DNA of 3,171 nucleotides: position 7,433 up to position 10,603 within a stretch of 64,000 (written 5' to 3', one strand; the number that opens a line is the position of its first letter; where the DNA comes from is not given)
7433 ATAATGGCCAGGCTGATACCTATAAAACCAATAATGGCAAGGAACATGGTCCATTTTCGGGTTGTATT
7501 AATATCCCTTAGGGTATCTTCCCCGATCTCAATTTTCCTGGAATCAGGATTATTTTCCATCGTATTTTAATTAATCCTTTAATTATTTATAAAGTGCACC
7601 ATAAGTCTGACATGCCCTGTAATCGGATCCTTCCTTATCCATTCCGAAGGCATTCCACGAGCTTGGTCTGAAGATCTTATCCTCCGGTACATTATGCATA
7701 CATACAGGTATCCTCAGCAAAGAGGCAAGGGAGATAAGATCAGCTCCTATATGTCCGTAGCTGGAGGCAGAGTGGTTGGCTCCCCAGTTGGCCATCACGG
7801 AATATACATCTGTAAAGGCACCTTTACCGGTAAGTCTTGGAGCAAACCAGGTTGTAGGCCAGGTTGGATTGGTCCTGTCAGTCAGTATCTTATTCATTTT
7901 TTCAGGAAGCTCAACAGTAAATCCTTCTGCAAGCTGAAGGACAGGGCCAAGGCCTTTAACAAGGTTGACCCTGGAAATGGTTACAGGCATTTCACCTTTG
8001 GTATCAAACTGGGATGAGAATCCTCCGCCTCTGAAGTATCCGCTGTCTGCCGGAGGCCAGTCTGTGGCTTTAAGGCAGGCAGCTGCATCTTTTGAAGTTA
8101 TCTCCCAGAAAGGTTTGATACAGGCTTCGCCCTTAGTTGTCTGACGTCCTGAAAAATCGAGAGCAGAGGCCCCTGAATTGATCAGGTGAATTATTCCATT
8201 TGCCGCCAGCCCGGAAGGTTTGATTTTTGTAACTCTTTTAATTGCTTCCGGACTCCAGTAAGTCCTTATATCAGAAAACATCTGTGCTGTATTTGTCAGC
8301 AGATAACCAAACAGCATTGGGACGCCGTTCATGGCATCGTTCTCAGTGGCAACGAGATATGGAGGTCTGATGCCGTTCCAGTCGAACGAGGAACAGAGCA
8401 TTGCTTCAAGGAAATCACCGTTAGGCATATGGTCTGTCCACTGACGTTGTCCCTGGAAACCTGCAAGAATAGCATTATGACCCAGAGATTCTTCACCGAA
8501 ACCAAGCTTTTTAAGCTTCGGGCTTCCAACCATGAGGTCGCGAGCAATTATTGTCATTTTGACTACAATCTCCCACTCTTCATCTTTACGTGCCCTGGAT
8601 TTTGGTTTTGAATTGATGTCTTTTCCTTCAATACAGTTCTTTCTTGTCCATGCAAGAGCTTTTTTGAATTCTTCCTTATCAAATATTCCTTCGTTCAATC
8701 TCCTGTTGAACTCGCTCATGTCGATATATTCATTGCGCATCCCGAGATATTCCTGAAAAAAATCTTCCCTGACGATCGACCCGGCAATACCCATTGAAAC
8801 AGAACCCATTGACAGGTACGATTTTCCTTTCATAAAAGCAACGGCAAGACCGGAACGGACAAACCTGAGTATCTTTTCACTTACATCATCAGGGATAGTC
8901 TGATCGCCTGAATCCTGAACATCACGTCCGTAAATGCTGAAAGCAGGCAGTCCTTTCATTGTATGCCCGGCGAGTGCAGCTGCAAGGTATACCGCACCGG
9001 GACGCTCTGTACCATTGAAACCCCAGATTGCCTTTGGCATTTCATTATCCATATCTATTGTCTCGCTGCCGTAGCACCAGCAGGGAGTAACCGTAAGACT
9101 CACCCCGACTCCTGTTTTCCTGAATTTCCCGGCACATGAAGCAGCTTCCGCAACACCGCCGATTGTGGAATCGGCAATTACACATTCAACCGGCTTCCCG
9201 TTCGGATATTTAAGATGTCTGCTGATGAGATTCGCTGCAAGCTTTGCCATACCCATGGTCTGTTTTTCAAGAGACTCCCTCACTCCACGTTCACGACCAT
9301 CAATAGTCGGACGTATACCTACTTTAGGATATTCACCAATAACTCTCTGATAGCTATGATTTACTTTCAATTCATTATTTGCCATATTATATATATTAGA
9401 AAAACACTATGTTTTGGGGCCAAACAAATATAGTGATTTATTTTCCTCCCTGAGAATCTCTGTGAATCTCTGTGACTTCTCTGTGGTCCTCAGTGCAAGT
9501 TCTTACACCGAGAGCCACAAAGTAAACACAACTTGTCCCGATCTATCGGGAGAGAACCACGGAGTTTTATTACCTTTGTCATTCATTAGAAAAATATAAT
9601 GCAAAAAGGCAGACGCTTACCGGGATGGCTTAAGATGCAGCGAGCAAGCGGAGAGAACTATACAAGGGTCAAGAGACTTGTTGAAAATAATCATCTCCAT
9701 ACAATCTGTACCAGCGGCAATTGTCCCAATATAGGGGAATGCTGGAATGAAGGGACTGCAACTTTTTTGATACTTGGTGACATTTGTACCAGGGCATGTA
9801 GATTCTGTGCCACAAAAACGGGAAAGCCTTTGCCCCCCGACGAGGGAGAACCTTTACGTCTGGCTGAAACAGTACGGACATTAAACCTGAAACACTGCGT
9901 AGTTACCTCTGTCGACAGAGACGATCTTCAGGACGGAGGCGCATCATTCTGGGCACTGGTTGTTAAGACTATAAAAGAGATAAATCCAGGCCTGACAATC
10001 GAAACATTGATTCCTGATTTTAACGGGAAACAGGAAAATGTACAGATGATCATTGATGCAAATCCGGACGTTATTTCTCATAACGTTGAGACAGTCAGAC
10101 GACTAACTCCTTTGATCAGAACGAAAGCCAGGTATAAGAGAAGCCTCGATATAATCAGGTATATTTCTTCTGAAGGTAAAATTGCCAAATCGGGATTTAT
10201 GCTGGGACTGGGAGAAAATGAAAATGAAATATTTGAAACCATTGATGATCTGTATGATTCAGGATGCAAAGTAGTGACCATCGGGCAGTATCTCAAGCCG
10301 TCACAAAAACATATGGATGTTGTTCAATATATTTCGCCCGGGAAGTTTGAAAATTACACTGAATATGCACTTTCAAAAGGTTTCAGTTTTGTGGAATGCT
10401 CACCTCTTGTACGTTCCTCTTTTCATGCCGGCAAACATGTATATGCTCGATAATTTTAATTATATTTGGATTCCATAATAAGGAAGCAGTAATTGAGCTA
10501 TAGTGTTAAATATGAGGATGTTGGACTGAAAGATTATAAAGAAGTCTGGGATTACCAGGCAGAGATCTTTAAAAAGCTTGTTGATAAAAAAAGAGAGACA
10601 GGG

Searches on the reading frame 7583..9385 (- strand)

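Call 13: search_protein_families(library=ncbifam, proteins=[window:7583-9385:-])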
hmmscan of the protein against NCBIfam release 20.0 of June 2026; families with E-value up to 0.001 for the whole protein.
window:7583-9385:- (600 aa): 2 families
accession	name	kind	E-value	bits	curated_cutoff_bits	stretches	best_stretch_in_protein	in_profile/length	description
NF008220.0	PRK10991.1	equivalog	0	1056.3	775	1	17-600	4-590/591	L-fucose isomerase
TIGR01089.1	fucI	equivalog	0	1038.7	850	1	18-600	2-587/587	L-fucose isomerase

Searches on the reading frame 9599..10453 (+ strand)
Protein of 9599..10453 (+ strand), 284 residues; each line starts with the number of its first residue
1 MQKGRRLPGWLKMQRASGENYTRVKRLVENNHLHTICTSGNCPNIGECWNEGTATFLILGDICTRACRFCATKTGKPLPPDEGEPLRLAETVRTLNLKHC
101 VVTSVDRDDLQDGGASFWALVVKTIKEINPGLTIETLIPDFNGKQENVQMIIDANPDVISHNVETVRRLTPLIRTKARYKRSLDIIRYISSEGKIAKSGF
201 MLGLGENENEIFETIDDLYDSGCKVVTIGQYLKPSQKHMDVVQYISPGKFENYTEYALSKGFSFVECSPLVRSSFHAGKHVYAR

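Call 13: search_protein_families(library=ncbifam, proteins=[window:9599-10453:+])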
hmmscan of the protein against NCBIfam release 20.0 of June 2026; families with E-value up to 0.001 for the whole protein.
window:9599-10453:+ (284 aa): 7 families
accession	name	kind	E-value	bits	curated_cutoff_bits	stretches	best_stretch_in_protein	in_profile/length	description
NF053790.1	LplA_LipA_fuse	exception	2.5e-119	399.5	800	1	6-279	332-605/606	bifunctional lipoate--protein ligase/lipoyl synthase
NF004019.1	PRK05481.1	subfamily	4.9e-116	387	203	1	8-281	2-277/286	lipoyl synthase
NF009544.0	PRK12928.1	subfamily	2e-108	362.2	210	1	5-280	18-296/300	lipoyl synthase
TIGR00510.1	lipA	equivalog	2e-105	352.4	310.25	1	3-279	13-292/302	lipoyl synthase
TIGR00433.2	bioB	equivalog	3.9e-08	32.9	225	1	63-237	51-227/307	biotin synthase BioB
NF053743.1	LipS2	equivalog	6.9e-06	25.7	270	1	52-225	22-197/292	LipS2 family lipoyl synthase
NF006308.0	PRK08508.1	equivalog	3.9e-05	23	377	1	96-233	57-190/279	biotin synthase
